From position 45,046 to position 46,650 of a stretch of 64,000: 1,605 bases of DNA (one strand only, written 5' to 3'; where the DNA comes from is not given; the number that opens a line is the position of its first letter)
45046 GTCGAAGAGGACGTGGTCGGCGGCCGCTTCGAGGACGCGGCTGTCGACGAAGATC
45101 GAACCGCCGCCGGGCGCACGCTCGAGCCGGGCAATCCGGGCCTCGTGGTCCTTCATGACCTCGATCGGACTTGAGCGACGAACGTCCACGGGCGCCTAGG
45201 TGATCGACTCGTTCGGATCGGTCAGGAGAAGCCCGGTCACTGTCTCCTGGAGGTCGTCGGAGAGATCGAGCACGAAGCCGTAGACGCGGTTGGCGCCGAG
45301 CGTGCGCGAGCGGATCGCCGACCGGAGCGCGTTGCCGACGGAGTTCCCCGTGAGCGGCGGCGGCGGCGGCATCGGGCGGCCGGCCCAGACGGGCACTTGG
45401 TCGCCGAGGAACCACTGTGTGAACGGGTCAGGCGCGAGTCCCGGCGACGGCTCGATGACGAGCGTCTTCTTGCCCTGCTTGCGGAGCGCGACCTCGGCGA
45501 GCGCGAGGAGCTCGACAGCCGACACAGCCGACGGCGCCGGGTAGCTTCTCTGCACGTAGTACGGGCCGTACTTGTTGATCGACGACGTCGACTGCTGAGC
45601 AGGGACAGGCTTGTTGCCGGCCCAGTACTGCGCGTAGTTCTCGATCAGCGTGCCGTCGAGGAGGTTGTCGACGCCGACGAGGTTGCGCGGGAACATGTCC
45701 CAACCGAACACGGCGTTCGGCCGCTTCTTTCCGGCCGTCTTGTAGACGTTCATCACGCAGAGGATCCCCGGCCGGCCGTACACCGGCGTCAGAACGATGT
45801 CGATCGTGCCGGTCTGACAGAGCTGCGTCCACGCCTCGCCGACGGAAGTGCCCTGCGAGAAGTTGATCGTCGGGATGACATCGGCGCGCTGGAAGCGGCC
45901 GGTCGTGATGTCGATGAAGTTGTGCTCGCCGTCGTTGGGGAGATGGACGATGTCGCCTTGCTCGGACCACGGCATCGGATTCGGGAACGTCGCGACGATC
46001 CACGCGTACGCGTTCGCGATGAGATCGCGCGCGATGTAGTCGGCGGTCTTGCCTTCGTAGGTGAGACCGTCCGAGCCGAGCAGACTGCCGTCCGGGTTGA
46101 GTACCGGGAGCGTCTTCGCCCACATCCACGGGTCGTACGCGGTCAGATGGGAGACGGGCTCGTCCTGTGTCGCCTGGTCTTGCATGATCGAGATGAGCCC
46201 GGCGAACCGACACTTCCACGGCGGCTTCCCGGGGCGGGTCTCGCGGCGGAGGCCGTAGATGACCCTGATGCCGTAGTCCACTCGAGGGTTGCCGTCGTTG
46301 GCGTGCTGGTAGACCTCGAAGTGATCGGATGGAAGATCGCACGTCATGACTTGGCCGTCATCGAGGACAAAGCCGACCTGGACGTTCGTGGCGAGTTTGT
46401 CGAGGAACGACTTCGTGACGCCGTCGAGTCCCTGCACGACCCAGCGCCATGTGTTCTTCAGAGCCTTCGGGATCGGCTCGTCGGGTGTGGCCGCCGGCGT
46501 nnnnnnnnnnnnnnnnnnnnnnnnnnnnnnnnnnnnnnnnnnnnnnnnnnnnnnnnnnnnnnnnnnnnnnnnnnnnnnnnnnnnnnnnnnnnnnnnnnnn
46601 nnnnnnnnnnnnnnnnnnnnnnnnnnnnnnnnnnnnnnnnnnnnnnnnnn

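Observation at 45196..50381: Two consecutive giant beta-propeller tail proteins (BNR/Asp-box then YVTN repeats)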

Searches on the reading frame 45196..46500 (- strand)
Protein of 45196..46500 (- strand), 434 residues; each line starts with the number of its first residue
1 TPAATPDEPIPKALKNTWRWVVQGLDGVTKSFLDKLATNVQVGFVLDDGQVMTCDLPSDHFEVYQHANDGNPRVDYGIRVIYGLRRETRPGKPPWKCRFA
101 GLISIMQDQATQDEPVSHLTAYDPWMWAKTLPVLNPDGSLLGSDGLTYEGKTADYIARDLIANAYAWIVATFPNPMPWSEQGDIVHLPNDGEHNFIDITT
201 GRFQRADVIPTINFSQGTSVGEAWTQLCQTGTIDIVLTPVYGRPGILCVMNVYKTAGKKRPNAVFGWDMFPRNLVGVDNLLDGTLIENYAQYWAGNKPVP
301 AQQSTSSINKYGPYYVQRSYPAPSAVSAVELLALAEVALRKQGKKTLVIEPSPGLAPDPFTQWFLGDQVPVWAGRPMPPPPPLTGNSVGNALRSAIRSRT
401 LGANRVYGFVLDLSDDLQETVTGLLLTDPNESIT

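Call 8: search_dna_similar(query=window:45196-46500:-, collection=phages, mode=protein, max_rows=30, max_evalue=0.001)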
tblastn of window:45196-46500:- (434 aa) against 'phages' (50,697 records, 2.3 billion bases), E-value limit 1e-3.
No match.

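Call 14: find_homologous_proteins(query=window:45196-46473:-, max_evalue=0.001)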
Query window:45196-46473:- (425 aa): 77 proteins with E <= 0.001 among 8000 candidates.
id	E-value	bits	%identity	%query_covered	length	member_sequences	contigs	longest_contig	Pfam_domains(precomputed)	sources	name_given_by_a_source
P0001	2.0e-216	737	74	99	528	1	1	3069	PF09479.17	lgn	-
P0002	3.6e-209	713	72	100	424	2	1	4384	-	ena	-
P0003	3.2e-208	710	72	99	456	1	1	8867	-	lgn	-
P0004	2.0e-207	707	74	99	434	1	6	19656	-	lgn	-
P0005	7.0e-173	594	62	100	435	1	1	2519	-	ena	-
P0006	5.0e-172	591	64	100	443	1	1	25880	-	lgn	-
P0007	7.2e-172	590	62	100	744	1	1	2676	PF10282.16,PF25174.2,PF23381.2,PF12894.14,PF21783.3,PF23414.2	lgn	-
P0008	8.5e-149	514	58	99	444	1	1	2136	-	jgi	jgi:hypothetical protein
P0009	9.5e-143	494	55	99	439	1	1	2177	-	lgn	-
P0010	4.6e-142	492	54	98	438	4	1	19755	-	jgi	jgi:hypothetical protein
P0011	1.7e-141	490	54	99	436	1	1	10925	-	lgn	-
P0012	2.1e-141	490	54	98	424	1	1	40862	-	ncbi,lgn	-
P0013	4.1e-141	489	53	99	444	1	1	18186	-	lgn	-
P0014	6.1e-140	485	54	99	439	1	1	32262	-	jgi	jgi:hypothetical protein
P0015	2.2e-139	483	53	99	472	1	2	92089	-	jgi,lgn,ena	jgi:hypothetical protein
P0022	1.5e-129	451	51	98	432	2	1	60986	-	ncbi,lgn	-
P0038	2.0e-73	266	39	97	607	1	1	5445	-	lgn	-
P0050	8.9e-63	231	37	97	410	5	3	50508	-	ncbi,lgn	-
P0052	3.9e-62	229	37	97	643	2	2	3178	-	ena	-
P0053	4.5e-62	228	37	96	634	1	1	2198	-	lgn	-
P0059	9.7e-57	211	35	96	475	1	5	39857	-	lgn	-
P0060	9.8e-57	211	32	79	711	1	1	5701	-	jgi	jgi:hypothetical protein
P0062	8.8e-53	198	34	96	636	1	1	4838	PF21959.3,PF14339.13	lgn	-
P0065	2.1e-50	190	34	85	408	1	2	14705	-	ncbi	-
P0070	3.3e-46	176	33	85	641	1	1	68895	PF21959.3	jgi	jgi:hypothetical protein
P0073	1.0e-37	148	30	96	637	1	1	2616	-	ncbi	-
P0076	2.4e-15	74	25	96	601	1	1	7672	-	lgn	-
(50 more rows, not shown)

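Call 15: search_solved_structures(query=window:45196-46473:-, max_evalue=1)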
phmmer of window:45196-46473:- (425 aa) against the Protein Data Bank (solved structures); distinct sequences matched with E-value up to 1: 2.
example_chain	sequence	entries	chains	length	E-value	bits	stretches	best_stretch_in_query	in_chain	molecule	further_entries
5hsg_A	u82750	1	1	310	0.11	14.5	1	219-270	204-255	Putative ABC transporter, nucleotide binding/ATPase protein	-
4dnx_A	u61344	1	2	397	0.19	13.7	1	300-388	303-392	Sulfate adenylyltransferase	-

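Call 18: find_encoding_contigs(protein=P0022, flank=10000, max_places=2)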
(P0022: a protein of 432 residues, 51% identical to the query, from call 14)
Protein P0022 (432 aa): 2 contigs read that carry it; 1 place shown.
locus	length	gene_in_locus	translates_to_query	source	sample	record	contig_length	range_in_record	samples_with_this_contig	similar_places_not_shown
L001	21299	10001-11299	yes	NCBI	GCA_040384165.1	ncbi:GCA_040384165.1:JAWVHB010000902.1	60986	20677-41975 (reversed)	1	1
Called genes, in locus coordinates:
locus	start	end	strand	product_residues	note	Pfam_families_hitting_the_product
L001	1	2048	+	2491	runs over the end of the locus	-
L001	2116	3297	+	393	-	-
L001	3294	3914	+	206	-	-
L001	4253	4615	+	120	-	PF04883:HK97-gp10_like (weak)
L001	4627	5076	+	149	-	-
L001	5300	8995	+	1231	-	PF10145:PhageMin_Tail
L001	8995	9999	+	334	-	-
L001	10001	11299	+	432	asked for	-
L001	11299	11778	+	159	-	-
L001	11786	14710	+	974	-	PF14339:DUF4394 (faint), PF00801:PKD, PF18911:PKD_4, PF00801:PKD, PF18911:PKD_4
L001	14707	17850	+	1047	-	-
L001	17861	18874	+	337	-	-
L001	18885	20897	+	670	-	PF00801:PKD, PF18911:PKD_4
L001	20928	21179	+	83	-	-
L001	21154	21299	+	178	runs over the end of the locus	-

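Call 19: find_encoding_contigs(protein=P0004, flank=10000, max_places=2)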
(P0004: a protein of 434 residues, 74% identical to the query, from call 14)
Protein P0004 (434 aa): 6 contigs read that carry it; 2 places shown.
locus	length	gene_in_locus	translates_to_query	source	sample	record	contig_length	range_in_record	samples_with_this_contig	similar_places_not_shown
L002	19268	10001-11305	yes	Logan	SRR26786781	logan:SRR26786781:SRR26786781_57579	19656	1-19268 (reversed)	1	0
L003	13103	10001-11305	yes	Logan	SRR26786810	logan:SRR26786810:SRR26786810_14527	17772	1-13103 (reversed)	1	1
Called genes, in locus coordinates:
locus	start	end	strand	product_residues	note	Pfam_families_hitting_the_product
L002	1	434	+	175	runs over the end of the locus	-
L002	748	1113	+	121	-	-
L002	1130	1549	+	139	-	-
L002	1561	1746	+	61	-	-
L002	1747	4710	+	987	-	-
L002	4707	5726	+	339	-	-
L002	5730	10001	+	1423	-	PF25852:DUF6242_C (faint), PF02012:BNR (faint), PF15902:Sortilin-Vps10 (faint), PF21471:Reelin_subrepeat-B (faint), PF24316:Tli3 (faint), PF13088:BNR_2 (weak)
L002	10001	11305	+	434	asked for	-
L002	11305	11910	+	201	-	-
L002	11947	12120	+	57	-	-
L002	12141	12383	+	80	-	-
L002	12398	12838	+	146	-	-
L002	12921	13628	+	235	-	-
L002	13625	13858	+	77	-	-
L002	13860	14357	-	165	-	-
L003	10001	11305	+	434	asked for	-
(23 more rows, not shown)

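Call 20: find_encoding_contigs(protein=P0006, flank=10000, max_places=2)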
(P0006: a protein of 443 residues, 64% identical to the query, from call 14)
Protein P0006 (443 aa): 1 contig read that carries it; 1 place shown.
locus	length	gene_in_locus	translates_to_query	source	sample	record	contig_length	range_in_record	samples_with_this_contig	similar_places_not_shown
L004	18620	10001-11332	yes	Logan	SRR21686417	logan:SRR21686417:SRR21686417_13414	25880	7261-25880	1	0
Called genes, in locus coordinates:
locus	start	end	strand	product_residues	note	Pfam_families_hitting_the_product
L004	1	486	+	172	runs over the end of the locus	-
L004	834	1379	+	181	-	-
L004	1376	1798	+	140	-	PF04883:HK97-gp10_like (weak)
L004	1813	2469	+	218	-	-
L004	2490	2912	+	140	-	-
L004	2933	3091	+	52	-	-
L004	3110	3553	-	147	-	PF13392:HNH_3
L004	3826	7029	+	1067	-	-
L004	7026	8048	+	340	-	-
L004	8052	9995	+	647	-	PF02012:BNR (faint), PF13088:BNR_2 (weak), PF25852:DUF6242_C (faint), PF15902:Sortilin-Vps10 (faint)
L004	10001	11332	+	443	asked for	-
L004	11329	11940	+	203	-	-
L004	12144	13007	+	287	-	-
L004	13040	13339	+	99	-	-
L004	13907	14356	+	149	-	-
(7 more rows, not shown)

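Call 21: find_encoding_contigs(protein=P0003, flank=10000, max_places=2)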
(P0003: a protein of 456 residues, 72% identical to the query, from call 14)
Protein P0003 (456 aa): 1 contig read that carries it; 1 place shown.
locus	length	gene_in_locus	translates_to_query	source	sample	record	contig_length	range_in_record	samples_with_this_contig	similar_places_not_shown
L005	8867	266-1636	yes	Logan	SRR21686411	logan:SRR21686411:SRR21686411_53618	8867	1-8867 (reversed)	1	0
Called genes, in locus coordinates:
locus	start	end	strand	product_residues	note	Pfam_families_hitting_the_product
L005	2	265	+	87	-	?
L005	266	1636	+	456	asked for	-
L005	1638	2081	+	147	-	-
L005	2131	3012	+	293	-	-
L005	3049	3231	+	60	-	-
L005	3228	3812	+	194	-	-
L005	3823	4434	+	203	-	PF01183:Glyco_hydro_25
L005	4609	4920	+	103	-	-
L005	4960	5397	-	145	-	-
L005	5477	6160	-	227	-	-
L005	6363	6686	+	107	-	-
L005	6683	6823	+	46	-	-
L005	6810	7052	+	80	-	-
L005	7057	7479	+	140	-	PF00436:SSB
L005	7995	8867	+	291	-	?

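Call 25: predict_structure(alignment_id=A1)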
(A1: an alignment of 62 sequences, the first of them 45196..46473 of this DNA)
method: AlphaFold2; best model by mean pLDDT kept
length: 425 residues; sequences in the alignment: 62
mean_pLDDT: 92.1   pTM: 0.87
mean pLDDT of the five models: 92.1, 91.5, 90.4, 90.0, 89.9
residues with pLDDT >= 90: 345; 70-90: 62; 50-70: 13; < 50: 5
segments of 3 or more residues with pLDDT < 50: 423-425
pLDDT, mean of each block of 10 residues (from residue 1): 74 96 94 96 97 96 97 92 88 98 95 98 96 96 98 97 93 87 95 96 96 96 95 96 96 95 95 94 95 96 97 87 88 91 95 95 91 76 85 80 85 89 49
secondary structure, 60 per line:
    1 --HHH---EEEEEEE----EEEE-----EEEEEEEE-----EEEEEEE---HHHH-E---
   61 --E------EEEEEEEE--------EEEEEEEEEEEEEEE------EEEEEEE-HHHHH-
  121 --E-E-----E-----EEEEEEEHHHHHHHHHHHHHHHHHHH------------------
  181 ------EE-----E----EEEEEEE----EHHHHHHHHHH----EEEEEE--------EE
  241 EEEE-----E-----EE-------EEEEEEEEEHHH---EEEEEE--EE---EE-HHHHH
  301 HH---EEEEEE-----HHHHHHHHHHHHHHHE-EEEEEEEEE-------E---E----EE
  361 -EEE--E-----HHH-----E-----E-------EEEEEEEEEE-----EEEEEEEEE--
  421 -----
elements in order: E9-15 E20-23 E29-36 E42-48 H52-55 E70-77 E86-100 E107-113 H115-119 E137-143 H144-162 E199-205 H211-220 E225-230 E239-244 E265-273 E280-285 H296-302 E306-311 H317-331 E334-342 E362-364 E395-404 E410-418

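Call 37: search_solved_structures(query=A1, max_evalue=1)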
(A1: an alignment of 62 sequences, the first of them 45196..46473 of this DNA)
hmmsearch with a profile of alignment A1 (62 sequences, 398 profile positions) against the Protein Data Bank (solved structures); distinct sequences matched with E-value up to 1: 1.
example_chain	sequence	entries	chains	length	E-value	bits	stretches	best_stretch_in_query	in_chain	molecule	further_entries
5hsg_A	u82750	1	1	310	0.2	13.7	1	179-253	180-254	Putative ABC transporter, nucleotide binding/ATPase protein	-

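Call 55: find_encoding_contigs(protein=P0070, flank=10000, max_places=1)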
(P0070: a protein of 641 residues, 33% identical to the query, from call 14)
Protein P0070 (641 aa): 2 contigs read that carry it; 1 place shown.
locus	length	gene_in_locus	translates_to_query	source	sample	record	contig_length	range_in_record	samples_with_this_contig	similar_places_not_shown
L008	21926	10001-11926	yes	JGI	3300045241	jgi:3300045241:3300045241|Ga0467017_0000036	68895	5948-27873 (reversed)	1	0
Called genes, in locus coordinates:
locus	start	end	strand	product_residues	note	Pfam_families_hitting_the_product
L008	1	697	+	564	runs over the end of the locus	-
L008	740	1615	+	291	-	-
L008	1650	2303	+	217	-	-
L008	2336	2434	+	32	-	-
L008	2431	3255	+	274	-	-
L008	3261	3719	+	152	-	-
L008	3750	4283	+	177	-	-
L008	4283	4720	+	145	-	-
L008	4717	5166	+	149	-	-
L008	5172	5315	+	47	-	-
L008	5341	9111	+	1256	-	-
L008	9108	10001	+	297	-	-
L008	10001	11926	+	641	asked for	PF21959:DUF6923 (weak)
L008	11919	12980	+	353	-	PF07646:Kelch_2 (faint), PF13415:Beta-prop_FBX42, PF24681:Kelch_KLHDC2_KLHL20_DRC7, PF25852:DUF6242_C (faint), PF24981:Beta-prop_ATRN-LZTR1, PF24681:Kelch_KLHDC2_KLHL20_DRC7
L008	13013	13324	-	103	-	-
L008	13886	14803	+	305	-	-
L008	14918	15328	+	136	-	-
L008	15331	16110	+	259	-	PF05257:CHAP (weak)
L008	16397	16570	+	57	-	-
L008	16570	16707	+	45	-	-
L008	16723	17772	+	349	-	PF03837:RecT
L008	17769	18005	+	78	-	-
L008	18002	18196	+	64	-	-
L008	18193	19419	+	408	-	PF00149:Metallophos (weak)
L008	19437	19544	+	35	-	-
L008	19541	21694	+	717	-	PF00005:ABC_tran (faint), PF02463:SMC_N (weak), PF13175:AAA_15 (weak), PF13476:AAA_23, PF13514:AAA_27 (weak), PF13555:AAA_29 (weak), PF13304:AAA_21 (weak), PF02463:SMC_N (weak)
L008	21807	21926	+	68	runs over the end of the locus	-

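Call 56: find_encoding_contigs(protein=P0013, flank=10000, max_places=1)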
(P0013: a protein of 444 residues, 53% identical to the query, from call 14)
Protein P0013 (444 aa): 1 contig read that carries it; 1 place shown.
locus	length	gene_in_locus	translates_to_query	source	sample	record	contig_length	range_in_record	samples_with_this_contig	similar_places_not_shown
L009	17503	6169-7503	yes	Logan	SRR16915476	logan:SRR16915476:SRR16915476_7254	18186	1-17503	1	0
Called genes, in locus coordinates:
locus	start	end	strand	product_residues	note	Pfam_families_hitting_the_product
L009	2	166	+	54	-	?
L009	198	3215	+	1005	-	-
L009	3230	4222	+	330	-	-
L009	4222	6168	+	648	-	PF02012:BNR (faint), PF24316:Tli3 (faint), PF13088:BNR_2, PF15902:Sortilin-Vps10 (faint), PF25852:DUF6242_C (weak)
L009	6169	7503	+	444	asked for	-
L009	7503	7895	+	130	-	-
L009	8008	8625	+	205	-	-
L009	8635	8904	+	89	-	-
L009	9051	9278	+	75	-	-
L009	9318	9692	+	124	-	-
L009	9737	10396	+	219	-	-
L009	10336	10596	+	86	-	-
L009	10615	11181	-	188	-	-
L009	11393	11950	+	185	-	-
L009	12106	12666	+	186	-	-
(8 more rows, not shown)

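Call 58: find_related_loci(query=window:45196-46473:-, collection=genome_contigs, flank=8000)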
Query window:45196-46473:- (425 aa) in genome_contigs; peptide patterns used: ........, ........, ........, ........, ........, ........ (x = any residue, [..] = any of these).
18 stretches matched a pattern, but none encodes a relative of the query by tblastn (E <= 1e-3).

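Call 60: find_related_loci(query=A3, collection=genome_contigs, flank=8000)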
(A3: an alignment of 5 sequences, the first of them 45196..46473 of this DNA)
Query A3 (425 aa) in genome_contigs; peptide patterns used: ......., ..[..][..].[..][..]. (x = any residue, [..] = any of these).
66 stretches matched a pattern, but none encodes a relative of the query by tblastn (E <= 1e-3).

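Call 61: find_related_loci(query=A3, collection=viral_contigs, flank=8000)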
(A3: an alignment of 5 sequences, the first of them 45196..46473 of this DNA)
Query A3 (425 aa) in viral_contigs; peptide patterns used: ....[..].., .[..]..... (x = any residue, [..] = any of these).
62 stretches matched a pattern, but none encodes a relative of the query by tblastn (E <= 1e-3).
